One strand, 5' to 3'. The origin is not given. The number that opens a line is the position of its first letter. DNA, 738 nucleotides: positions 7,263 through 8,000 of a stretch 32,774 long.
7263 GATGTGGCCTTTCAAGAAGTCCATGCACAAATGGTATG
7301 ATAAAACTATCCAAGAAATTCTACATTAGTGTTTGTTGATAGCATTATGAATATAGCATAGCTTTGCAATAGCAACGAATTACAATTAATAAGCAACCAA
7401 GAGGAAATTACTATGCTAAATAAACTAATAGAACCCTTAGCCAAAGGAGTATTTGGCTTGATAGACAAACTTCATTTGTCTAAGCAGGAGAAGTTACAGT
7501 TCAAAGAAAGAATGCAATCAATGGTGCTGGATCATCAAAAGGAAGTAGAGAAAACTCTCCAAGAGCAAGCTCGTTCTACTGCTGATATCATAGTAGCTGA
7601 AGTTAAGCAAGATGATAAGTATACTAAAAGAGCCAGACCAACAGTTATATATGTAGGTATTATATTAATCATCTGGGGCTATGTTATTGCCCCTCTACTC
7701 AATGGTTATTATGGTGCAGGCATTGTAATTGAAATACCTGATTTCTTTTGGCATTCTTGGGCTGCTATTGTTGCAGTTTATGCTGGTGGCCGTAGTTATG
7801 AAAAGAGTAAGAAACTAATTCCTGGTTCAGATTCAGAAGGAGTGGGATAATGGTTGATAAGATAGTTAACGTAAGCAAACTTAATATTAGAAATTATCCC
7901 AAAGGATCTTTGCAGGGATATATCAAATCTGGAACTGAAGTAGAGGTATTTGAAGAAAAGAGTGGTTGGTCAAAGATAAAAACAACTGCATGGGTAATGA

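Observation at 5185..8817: Candidate holin/endolysin-dependent export (type-10-like) or suicide module: leaderless peroxidase + DUF4157 protein + 3TM holin + SH3-amidase + small 2-TM protein, without any phage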

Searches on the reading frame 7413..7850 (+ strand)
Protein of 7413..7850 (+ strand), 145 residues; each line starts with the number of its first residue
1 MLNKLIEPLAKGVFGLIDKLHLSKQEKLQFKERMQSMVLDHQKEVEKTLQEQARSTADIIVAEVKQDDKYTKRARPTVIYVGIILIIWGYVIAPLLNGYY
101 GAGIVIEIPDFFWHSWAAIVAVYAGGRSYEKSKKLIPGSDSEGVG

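Call 4: search_protein_families(library=pfam, proteins=[window:7413-7850:+], max_evalue=0.01)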
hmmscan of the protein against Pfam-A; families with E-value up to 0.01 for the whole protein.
window:7413-7850:+ (145 aa): 2 families
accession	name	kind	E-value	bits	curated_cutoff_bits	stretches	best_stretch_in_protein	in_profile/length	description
PF11351.13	GTA_holin_3TM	-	6e-21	75.7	24.8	1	9-128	3-123/123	Holin of 3TMs, for gene-transfer release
PF15771.10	IHO1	-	0.0065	15.7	27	1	19-67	130-178/575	Interactor of HORMAD1 protein 1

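Call 6: search_protein_families(library=phrogs, proteins=[window:7413-7850:+], max_evalue=0.01)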
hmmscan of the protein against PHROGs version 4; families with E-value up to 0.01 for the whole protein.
window:7413-7850:+ (145 aa): 1 family
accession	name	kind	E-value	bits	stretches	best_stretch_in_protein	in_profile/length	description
phrog_3427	-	lysis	1.9e-20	74.3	1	3-134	5-137/141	holin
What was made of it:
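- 7413..7850 (+): Holin (GTA_holin_3TM family). Pfam 6e-21 and phrog_3427 holin 1.9e-20 (calls 4, 6).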

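Call 10: search_protein_families(library=padloc, proteins=[window:7413-7850:+], max_evalue=0.01)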
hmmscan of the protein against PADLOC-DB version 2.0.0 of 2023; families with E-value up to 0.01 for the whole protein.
window:7413-7850:+ (145 aa): 0 families

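Call 39: search_dna_similar(query=window:7413-7850:+, collection=phages, mode=protein, max_evalue=0.001, max_rows=15)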
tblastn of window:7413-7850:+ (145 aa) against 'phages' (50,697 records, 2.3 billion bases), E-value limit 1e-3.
Records with a match: 9; places in all: 9; records where one place covers at least 80% of the query: 9.
Best place of each record, by identity: <60% 9.
By first word of the organism name: Salinibacter 5; Pseudomonas 4.
By host as written in the record: Pseudomonas sp. 4; Salinibacter ruber M8 4; Salinibacter ruber M31 1.
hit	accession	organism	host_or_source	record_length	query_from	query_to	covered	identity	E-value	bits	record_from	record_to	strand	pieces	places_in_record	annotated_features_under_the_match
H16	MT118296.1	Pseudomonas phage Epa19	Pseudomonas sp.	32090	16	133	81%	28.3%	3e-4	45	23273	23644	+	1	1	hypothetical protein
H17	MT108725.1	Pseudomonas phage Epa5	Pseudomonas sp.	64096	16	133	81%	28.3%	3e-4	45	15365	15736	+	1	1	none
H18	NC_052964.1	Pseudomonas phage Epa5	Pseudomonas sp.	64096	16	133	81%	28.3%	3e-4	45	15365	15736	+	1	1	none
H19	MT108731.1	Pseudomonas phage Epa43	Pseudomonas sp.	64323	16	133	81%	28.3%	3e-4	45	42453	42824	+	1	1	none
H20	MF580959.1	Salinibacter phage M8CRM-1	Salinibacter ruber M8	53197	11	131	83%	26.0%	3e-8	57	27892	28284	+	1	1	hypothetical protein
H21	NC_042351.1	Salinibacter phage M8CRM-1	Salinibacter ruber M8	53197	11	131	83%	26.0%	3e-8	57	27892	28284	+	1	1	holin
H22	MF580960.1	Salinibacter phage M31CC-1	Salinibacter ruber M31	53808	11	131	83%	26.0%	3e-8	57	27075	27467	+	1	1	hypothetical protein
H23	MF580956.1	Salinibacter phage M8CC-19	Salinibacter ruber M8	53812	11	131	83%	26.0%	3e-8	57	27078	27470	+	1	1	hypothetical protein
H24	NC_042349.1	Salinibacter phage M8CC-19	Salinibacter ruber M8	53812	11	131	83%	26.0%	3e-8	57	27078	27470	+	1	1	holin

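Call 41: find_related_loci(query=window:7413-7850:+, collection=viral_contigs, flank=10000)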
Query window:7413-7850:+ (145 aa) in viral_contigs; peptide patterns used: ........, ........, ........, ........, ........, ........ (x = any residue, [..] = any of these).
9 stretches matched a pattern, but none encodes a relative of the query by tblastn (E <= 1e-3).

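Call 58: find_related_loci(query=A5, collection=metagenome_contigs, flank=10000)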
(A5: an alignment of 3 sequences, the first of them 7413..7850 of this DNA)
Query A5 (145 aa) in metagenome_contigs; peptide patterns used: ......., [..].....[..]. (x = any residue, [..] = any of these).
284 stretches matched a pattern; 7 encode a relative of the query (tblastn E <= 1e-3); 7 distinct loci.
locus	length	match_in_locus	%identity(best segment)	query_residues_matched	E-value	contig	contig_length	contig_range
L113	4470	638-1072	100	1-145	1e-96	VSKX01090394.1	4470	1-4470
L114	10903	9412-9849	68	1-145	3e-57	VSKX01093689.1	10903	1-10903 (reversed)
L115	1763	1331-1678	35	18-132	1e-25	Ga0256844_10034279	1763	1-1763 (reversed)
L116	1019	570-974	35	18-143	6e-25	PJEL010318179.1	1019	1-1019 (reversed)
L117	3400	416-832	35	9-131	2e-22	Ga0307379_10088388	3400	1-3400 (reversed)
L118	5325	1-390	35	18-131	2e-21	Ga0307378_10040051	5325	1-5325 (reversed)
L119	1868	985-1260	39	29-133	6e-18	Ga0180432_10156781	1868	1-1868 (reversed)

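Call 64: search_solved_structures(query=A7, max_evalue=10)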
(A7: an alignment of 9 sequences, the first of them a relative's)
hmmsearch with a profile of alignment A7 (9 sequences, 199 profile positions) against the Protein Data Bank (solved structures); distinct sequences matched with E-value up to 10: 0.

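Call 65: search_solved_structures(query=A6, max_evalue=10)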
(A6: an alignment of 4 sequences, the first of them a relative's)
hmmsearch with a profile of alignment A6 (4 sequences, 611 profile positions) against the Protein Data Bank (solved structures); distinct sequences matched with E-value up to 10: 1.
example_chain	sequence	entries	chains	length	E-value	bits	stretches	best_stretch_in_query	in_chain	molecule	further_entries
6teo_B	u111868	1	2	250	0.81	11.4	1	495-558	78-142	Pre-mRNA-splicing factor 8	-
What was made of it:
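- Tried and rejected: PDB profile searches of DUF2589 and the 609-aa protein were empty (calls 64, 65).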

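Call 82: find_homologous_proteins(query=L114:3041-3721:+, max_evalue=0.001)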
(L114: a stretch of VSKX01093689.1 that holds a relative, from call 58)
Query L114:3041-3721:+ (226 aa): 20 proteins with E <= 0.001 among 107 candidates.
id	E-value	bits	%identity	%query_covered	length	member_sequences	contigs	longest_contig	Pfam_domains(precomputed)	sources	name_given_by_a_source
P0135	1.5e-145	500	100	100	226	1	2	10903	PF11655.14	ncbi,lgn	-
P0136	5.8e-64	234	56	85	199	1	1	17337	PF11655.14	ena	-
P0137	8.1e-64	233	57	85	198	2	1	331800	PF11655.14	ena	-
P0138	4.2e-63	231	59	81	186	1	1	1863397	PF11655.14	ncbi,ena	-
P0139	1.2e-57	213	51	83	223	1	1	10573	PF11655.14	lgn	-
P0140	6.3e-57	211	55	84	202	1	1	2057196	PF11655.14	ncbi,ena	-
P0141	1.7e-56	209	49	87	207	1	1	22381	PF11655.14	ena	-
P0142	6.3e-25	106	40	83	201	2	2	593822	PF11655.14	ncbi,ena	-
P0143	1.4e-24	105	38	81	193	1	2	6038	PF11655.14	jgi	jgi:hypothetical protein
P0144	3.9e-24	103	41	78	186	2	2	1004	PF11655.14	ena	-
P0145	2.3e-23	101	37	81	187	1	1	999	PF11655.14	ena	-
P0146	1.9e-22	98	38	78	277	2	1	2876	PF11655.14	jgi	jgi:hypothetical protein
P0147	3.8e-21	94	40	78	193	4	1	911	PF11655.14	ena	-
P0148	1.4e-20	92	31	87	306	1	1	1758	PF11655.14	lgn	-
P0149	5.2e-19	87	34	78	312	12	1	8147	PF11655.14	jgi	jgi:hypothetical protein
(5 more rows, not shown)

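Call 85: find_encoding_contigs(protein=P0142, flank=10000, max_places=2)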
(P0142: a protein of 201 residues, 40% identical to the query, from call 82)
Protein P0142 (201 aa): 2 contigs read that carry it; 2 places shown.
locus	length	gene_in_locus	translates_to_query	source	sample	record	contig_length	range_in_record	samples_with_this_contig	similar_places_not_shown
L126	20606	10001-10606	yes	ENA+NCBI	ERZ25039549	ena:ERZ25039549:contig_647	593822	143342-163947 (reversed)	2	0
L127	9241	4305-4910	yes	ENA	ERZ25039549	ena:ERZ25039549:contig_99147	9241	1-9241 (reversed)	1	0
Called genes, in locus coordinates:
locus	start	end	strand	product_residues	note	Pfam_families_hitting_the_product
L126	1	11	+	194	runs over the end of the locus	PF08645:PNK3P, PF13344:Hydrolase_6 (weak), PF13419:HAD_2 (faint), PF00702:Hydrolase, PF13242:Hydrolase_like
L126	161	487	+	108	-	PF01521:Fe-S_biosyn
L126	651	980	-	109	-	-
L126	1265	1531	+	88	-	PF02445:NadA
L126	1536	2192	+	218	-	PF00753:Lactamase_B, PF12706:Lactamase_B_2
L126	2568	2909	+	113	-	PF00551:Formyl_trans_N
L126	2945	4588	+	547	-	PF02142:MGS, PF01808:AICARFT_IMPCHas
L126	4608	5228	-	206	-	PF08534:Redoxin, PF00578:AhpC-TSA, PF13098:Thioredoxin_2, PF13905:Thioredoxin_8 (faint)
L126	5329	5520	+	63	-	-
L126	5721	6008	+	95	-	-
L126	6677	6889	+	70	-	-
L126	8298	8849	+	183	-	-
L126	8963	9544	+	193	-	-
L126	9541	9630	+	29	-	-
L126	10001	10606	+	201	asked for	PF11655:DUF2589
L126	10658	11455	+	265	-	PF27375:AF_0414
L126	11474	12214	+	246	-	PF11655:DUF2589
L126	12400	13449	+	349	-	-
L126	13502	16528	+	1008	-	-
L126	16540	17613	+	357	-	PF00753:Lactamase_B (weak)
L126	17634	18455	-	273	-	PF00534:Glycos_transf_1, PF20706:GT4-conflict (weak), PF13692:Glyco_trans_1_4, PF13524:Glyco_trans_1_2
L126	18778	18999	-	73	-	PF09360:zf-CDGSH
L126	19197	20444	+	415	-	PF04551:GcpE, PF26540:GcpE_C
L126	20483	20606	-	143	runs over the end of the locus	PF00034:Cytochrom_C, PF13442:Cytochrome_CBB3 (weak)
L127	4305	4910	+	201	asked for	PF11655:DUF2589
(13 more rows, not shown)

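Call 86: search_protein_families(library=padloc, proteins=[L114:3041-3721:+, L114:3857-4516:+, L114:4536-6365:+, L114:6390-6989:+, L114:7813-9408:+, L114:1637-2986:+, L126:10658-11455:+, L126:12400-13449:+, L126:13502-16528:+, L126:16540-17613:+], max_evalue=0.01)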
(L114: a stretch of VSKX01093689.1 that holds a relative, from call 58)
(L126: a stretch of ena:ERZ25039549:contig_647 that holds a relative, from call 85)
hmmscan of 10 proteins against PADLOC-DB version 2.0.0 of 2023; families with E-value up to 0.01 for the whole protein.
L114:3041-3721:+ (226 aa): 0 families

L114:3857-4516:+ (219 aa): 0 families

L114:4536-6365:+ (609 aa): 0 families

L114:6390-6989:+ (199 aa): 0 families

L114:7813-9408:+ (531 aa): 0 families

L114:1637-2986:+ (449 aa): 0 families

L126:10658-11455:+ (265 aa): 0 families

L126:12400-13449:+ (349 aa): 0 families

L126:13502-16528:+ (1008 aa): 0 families

L126:16540-17613:+ (357 aa): 5 families
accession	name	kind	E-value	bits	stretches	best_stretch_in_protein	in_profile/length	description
PDLC03854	LmuA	-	8.7e-59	197.4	1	1-345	2-338/345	-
PDLC02158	Avs1a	-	4.2e-39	132.9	2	105-326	132-362/392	-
PDLC03805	RTasMBL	-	8.2e-35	118.5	2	212-324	177-292/322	DRT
PDLC04676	PDC-M48B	-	1.5e-12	45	2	204-284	200-280/357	-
PDLC04677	PDC-M48B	-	2e-06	25.3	1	213-307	209-298/339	-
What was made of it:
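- None of the five proteins, and none of the DUF2589, 609-aa or 531-aa proteins, hits a PADLOC model (calls 10, 86).
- Tried and rejected: Defence-system membership: PADLOC gave no hit for module proteins or the DUF2589 operon (calls 10, 86).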

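Call 91: predict_structure(alignment_id=A9)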
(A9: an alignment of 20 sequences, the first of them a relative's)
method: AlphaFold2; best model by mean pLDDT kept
length: 226 residues; sequences in the alignment: 20
mean_pLDDT: 56.2   pTM: 0.39
mean pLDDT of the five models: 56.2, 55.3, 53.5, 52.2, 50.1
residues with pLDDT >= 90: 0; 70-90: 55; 50-70: 64; < 50: 107
segments of 3 or more residues with pLDDT < 50: 1-13, 104-106, 115-119, 121-170, 172-182, 202-212, 214-218
pLDDT, mean of each block of 10 residues (from residue 1): 39 49 55 69 78 81 72 84 84 72 50 48 40 33 38 40 47 45 55 63 47 48 53
secondary structure, 60 per line:
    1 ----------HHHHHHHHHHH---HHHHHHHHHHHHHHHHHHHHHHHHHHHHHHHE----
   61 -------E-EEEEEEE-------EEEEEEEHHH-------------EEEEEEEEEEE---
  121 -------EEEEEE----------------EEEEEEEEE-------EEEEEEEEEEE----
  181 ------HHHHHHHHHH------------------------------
elements in order: H11-21 H25-55 E70-76 E84-90 E107-117 E128-133 E150-158 E166-176 H187-196

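Call 97: search_protein_families(library=pfam, proteins=[L114:4536-6365:+, L114:7813-9408:+, L114:1637-2986:+], max_evalue=0.01)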
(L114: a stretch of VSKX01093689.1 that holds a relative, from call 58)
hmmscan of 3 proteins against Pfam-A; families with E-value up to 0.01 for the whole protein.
L114:4536-6365:+ (609 aa): 0 families

L114:7813-9408:+ (531 aa): 2 families
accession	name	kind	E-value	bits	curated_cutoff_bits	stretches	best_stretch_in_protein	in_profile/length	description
PF01471.23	PG_binding_1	-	2.3e-05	24.9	23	1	97-130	7-40/57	Putative peptidoglycan binding domain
PF21198.3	ASH2L-like_WH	-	0.0041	17.8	25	0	131-172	22-63/104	Set1/Ash2 histone methyltransferase complex subunit ASH2-like, WH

L114:1637-2986:+ (449 aa): 0 families

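Call 100: search_dna_similar(query=L114:4536-6365:+, collection=phages, mode=protein, max_evalue=0.001, max_rows=10)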
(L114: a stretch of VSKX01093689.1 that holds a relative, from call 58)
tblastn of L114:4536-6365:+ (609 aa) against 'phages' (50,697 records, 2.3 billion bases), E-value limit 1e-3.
No match.

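Call 101: find_related_loci(query=A6, collection=viral_contigs, flank=10000)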
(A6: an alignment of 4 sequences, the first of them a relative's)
Query A6 (609 aa) in viral_contigs; peptide patterns used: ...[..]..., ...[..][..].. (x = any residue, [..] = any of these).
169 stretches matched a pattern, but none encodes a relative of the query by tblastn (E <= 1e-3).
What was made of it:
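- Tried and rejected: IMG/VR scans with the holin and the 609-aa alignment found nothing (calls 41, 101).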

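Call 115: fold_search(model_id=the predicted structure, library=pdb)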
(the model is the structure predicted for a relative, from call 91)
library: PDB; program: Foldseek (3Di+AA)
matches with E <= 10: 229; with E <= 0.001: 0
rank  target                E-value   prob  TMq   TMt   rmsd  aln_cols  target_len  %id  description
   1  5fo1_A                2.1e-01  0.07  0.09  0.07  26.5       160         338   11  E301A mutant of FAD synthetase from Corynebacterium ammoniagenes (released 2016-11-30)
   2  2x0k_A                3.1e-01  0.06  0.08  0.06  19.9       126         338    9  Crystal structure of modular FAD synthetase from Corynebacterium ammoniagenes (released 2010-05-26)
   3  5fnz_B                5.0e-01  0.04  0.07  0.05  20.0       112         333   12  F206W mutant of FAD synthetase from Corynebacterium ammoniagenes (released 2016-11-30)
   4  5fo1_B                5.6e-01  0.04  0.08  0.06  20.7       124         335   10  E301A mutant of FAD synthetase from Corynebacterium ammoniagenes (released 2016-11-30)
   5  3zug_A                5.9e-01  0.04  0.08  0.06  20.1       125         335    8  E268D mutant of FAD synthetase from Corynebacterium ammoniagenes (released 2012-08-01)
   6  4uze_B                6.3e-01  0.04  0.07  0.05  19.2       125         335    8  R66A mutant of FAD synthetase from Corynebacterium ammoniagenes (released 2015-04-08)
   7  9j9h_V                6.3e-01  0.02  0.07  0.09  29.8       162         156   10  High-resolution cryo-EM structure of the Plasmodium falciparum 80S ribosome bound to RACK1 and E-tRNA (released 2025-06-04)
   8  9h8i                  7.0e-01  0.03  0.10  0.06  26.8       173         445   14  Crystallization of B. licheniformis levanase (released 2025-04-30)
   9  4uzf_B                8.3e-01  0.03  0.08  0.06  20.5       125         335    9  R66E mutant of FAD synthetase from Corynebacterium ammoniagenes (released 2015-04-08)
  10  3zug_B                8.3e-01  0.03  0.08  0.06  20.8       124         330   10  E268D mutant of FAD synthetase from Corynebacterium ammoniagenes (released 2012-08-01)
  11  5fnz_A                9.2e-01  0.04  0.07  0.06  19.4       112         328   12  F206W mutant of FAD synthetase from Corynebacterium ammoniagenes (released 2016-11-30)
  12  4uzf_A                1.0e+00  0.02  0.08  0.06  20.6       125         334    9  R66E mutant of FAD synthetase from Corynebacterium ammoniagenes (released 2015-04-08)
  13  4uze_A                1.1e+00  0.02  0.07  0.05  19.7       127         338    7  R66A mutant of FAD synthetase from Corynebacterium ammoniagenes (released 2015-04-08)
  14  2e3s                  1.3e+00  0.07  0.16  0.16  22.4       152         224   10  Crystal structure of CERT START domain co-crystallized with C24-ceramide (P21) (released 2007-12-18)
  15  6vxm_A                1.3e+00  0.04  0.13  0.11  33.5       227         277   11  Cryo-EM structure of Arabidopsis thaliana MSL1 (released 2020-08-05)
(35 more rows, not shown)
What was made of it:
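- Tried and rejected: Fold identification of DUF2589: the AF2 model is poor (pLDDT 56), so its fold search is meaningless (calls 91, 115).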
